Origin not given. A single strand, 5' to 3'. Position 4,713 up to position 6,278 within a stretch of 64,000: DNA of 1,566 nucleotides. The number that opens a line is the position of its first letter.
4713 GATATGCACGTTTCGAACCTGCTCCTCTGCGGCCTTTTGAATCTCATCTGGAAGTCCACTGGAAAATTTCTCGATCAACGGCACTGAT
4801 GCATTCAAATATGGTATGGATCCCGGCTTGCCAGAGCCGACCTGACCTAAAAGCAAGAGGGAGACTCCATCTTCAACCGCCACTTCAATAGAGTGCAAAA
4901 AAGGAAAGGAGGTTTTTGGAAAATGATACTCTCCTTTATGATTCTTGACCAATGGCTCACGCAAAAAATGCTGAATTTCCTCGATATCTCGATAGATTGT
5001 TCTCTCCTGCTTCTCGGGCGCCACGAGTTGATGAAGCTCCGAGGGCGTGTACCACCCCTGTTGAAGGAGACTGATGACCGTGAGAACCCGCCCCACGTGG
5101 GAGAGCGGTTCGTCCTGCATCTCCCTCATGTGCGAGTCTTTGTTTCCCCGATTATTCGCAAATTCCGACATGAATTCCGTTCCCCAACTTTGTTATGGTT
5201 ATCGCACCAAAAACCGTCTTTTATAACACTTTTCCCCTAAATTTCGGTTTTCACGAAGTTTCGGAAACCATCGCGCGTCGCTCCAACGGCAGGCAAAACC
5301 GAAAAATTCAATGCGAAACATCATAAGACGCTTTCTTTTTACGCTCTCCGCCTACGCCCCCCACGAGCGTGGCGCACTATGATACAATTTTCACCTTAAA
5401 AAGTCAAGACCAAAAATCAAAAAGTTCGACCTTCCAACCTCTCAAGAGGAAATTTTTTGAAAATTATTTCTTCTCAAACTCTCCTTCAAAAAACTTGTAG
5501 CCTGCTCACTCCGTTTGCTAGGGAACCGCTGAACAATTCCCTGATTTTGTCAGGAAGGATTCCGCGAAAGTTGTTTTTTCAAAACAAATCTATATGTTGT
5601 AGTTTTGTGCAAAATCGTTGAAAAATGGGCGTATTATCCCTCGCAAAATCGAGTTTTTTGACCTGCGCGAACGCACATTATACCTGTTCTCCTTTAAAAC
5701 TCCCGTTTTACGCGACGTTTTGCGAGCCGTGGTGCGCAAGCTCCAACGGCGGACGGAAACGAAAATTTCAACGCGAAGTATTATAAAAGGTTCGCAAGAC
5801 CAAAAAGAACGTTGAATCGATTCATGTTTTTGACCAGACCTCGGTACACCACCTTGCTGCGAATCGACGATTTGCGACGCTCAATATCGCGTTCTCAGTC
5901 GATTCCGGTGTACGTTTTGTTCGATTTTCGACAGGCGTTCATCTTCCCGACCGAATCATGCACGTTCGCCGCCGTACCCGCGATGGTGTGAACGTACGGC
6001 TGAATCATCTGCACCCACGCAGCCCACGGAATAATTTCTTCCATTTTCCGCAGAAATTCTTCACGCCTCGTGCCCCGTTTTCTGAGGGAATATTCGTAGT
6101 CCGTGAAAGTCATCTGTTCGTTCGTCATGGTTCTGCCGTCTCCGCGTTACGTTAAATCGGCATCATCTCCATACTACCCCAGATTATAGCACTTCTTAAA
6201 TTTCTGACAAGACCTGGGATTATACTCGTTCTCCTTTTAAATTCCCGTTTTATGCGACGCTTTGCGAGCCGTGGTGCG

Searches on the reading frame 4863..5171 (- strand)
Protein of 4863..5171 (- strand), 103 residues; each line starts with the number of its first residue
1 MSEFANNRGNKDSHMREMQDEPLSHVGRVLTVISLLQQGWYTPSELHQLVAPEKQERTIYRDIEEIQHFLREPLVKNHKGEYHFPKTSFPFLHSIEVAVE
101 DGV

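Call 47: search_protein_families(library=pfam, proteins=[window:4863-5171:-], max_evalue=10)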
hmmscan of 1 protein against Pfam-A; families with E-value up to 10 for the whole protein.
window:4863-5171:- (103 aa): 3 families
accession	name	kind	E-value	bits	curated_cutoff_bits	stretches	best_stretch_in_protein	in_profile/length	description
PF21476.4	PF0610-like_N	-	0.0035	18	33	1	33-70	7-42/50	PF0610-like, N-terminal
PF21717.2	DTX3L_a-b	-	0.073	13.4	27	1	60-79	41-60/62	DTX3L, alpha/beta domain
PF07026.16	DUF1317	-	0.12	12.6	22.3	1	25-44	9-28/60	Protein of unknown function (DUF1317)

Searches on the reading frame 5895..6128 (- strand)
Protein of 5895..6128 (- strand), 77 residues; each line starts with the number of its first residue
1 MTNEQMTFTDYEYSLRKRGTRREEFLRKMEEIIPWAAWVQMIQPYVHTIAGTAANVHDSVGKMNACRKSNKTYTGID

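Call 6: search_protein_families(library=pfam, proteins=[window:5895-6128:-], max_evalue=0.01)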
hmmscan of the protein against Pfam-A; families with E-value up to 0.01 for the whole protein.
window:5895-6128:- (77 aa): 0 families

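Call 16: search_protein_families(library=ncbifam, proteins=[window:5895-6128:-], max_evalue=0.01)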
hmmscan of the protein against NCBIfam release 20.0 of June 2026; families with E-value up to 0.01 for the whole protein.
window:5895-6128:- (77 aa): 0 families

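Call 60: search_dna_similar(query=window:5898-6128:-, collection=plasmids, mode=protein, max_rows=8, max_evalue=0.001)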
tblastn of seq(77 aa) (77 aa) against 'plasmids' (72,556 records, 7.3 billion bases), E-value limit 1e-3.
The search stops at 5000 records and this limit was reached: more records match than are counted here, and every count below describes the 5000 best-scoring records only.
Records with a match: at least 5000; places in all: 9202; records where one place covers at least 80% of the query: 19.
Best place of each record, by identity: 60-80% 1; <60% 4999.
By first word of the organism name: Klebsiella 2405; Escherichia 1411; Enterobacter 435; Citrobacter 271; Salmonella 137; Pseudomonas 97; Raoultella 66; Aeromonas 29; Serratia 26; Shigella 21; and 26 more.
By predicted mobility (MOB-suite, as given by PLSDB): conjugative 3406; non-mobilizable 1023; mobilizable 571.
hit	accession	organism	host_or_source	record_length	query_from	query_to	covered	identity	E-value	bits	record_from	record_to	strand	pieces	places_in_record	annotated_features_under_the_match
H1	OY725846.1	Subdoligranulum variabile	-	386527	4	45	55%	66.7%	1e-10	62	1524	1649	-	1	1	none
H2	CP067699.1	Klebsiella pneumoniae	Homo sapiens,wound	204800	4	76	95%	32.9%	2e-6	50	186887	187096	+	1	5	IS6-like element IS26 family transposase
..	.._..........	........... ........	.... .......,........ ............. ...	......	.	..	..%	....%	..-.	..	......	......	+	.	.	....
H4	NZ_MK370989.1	Escherichia coli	-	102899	1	56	73%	41.1%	4e-7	52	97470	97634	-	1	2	none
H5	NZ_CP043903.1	Shewanella sp. LC6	-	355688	1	53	69%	41.5%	2e-6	50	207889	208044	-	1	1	none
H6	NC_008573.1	Shewanella sp. ANA-3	-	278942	1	53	69%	41.5%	2e-6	50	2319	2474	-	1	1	IS5 family transposase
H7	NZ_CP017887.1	Pseudomonas frederiksbergensis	whole organism,glacial stream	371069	4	56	69%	39.6%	4e-7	52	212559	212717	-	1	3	none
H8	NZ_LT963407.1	Pseudomonas syringae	-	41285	1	63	82%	33.3%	6e-6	49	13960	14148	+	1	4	IS5 family transposase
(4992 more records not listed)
